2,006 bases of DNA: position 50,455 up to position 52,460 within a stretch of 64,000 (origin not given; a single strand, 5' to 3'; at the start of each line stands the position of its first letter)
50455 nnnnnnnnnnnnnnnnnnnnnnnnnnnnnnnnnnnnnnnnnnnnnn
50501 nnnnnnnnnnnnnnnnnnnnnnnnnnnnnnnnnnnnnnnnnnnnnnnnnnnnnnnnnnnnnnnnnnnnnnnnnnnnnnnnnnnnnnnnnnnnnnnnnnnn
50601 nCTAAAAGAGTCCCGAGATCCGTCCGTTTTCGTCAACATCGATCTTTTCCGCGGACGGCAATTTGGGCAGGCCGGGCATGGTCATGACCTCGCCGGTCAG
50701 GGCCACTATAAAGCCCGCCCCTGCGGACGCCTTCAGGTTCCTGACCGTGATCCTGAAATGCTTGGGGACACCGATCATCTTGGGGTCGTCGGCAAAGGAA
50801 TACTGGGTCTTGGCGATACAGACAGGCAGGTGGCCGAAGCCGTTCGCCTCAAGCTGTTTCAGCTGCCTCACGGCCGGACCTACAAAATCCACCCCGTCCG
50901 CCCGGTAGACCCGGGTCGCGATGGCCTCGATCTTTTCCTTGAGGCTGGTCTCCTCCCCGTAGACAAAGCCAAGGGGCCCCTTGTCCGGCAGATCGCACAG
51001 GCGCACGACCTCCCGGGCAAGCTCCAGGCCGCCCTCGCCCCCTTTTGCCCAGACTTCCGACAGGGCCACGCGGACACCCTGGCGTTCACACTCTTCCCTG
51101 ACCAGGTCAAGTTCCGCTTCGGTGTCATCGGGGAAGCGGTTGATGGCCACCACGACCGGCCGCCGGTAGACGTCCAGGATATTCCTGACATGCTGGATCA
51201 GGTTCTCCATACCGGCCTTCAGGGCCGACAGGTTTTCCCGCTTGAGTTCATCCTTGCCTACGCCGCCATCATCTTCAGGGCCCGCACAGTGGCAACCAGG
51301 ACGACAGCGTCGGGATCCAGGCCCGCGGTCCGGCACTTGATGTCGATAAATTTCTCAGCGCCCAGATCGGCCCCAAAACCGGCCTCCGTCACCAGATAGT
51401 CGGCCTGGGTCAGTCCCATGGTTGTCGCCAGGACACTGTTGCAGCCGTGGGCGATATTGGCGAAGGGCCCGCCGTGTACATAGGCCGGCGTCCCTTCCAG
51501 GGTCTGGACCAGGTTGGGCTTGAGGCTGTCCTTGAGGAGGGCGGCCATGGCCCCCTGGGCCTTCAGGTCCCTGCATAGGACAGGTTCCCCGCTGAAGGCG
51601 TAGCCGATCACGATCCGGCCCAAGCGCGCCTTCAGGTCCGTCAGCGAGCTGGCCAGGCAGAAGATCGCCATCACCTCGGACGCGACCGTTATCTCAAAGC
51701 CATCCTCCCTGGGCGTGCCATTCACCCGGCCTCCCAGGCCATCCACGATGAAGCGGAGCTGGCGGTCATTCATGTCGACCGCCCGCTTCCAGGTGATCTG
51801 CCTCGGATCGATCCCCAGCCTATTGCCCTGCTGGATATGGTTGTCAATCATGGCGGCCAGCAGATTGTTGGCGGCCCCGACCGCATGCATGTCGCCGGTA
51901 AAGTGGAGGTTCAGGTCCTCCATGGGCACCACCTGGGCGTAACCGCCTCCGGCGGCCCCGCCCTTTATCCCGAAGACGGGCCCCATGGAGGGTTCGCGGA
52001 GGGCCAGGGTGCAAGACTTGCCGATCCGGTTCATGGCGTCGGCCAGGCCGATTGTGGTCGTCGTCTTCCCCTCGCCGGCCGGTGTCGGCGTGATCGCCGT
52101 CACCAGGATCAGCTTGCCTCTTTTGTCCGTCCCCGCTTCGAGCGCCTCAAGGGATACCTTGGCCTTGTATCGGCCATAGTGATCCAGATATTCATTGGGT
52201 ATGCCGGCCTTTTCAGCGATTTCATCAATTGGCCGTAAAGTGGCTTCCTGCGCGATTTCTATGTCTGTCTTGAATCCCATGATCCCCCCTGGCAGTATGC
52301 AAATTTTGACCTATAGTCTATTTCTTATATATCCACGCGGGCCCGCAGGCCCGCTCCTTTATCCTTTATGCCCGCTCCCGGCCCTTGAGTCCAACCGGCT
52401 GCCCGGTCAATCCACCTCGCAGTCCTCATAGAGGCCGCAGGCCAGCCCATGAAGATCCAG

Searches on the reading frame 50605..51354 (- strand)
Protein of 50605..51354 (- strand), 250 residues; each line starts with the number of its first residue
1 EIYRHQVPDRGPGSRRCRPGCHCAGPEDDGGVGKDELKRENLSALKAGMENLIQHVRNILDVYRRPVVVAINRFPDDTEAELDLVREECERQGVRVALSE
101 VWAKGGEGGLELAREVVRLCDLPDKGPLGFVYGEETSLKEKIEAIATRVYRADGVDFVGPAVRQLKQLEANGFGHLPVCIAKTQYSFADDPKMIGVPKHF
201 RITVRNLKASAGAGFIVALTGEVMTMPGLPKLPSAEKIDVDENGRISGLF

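Call 8: search_protein_families(library=pfam, proteins=[window:50605-51354:-], max_evalue=0.001)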
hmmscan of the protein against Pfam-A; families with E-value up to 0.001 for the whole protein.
window:50605-51354:- (250 aa): 1 family
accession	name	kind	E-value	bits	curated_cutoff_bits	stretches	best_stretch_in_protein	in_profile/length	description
PF01268.25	FTHFS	-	5e-82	276.3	27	1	29-250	337-556/556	Formate--tetrahydrofolate ligase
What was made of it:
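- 51270..51270 (-): Context: a single-base deletion that splits fhs (formate-tetrahydrofolate ligase). The two Pfam halves cover profile positions 1-337 and 337-556 (call 8).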

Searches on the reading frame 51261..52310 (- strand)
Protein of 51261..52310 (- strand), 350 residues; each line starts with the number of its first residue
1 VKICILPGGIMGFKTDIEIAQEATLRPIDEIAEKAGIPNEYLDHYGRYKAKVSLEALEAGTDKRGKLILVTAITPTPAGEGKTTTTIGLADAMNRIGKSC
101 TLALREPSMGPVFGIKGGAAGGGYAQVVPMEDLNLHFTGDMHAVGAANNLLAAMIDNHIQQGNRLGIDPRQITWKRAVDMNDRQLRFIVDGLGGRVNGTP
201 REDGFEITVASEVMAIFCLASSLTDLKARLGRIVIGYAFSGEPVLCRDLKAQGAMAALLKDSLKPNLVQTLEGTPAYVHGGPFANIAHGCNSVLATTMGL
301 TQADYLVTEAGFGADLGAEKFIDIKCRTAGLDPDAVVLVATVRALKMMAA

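Call 8: search_protein_families(library=pfam, proteins=[window:51261-52310:-], max_evalue=0.001)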
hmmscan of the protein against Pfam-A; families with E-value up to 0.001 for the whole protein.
window:51261-52310:- (350 aa): 1 family
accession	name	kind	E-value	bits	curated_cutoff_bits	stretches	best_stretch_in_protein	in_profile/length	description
PF01268.25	FTHFS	-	9.4e-178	592.3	27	1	14-348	1-337/556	Formate--tetrahydrofolate ligase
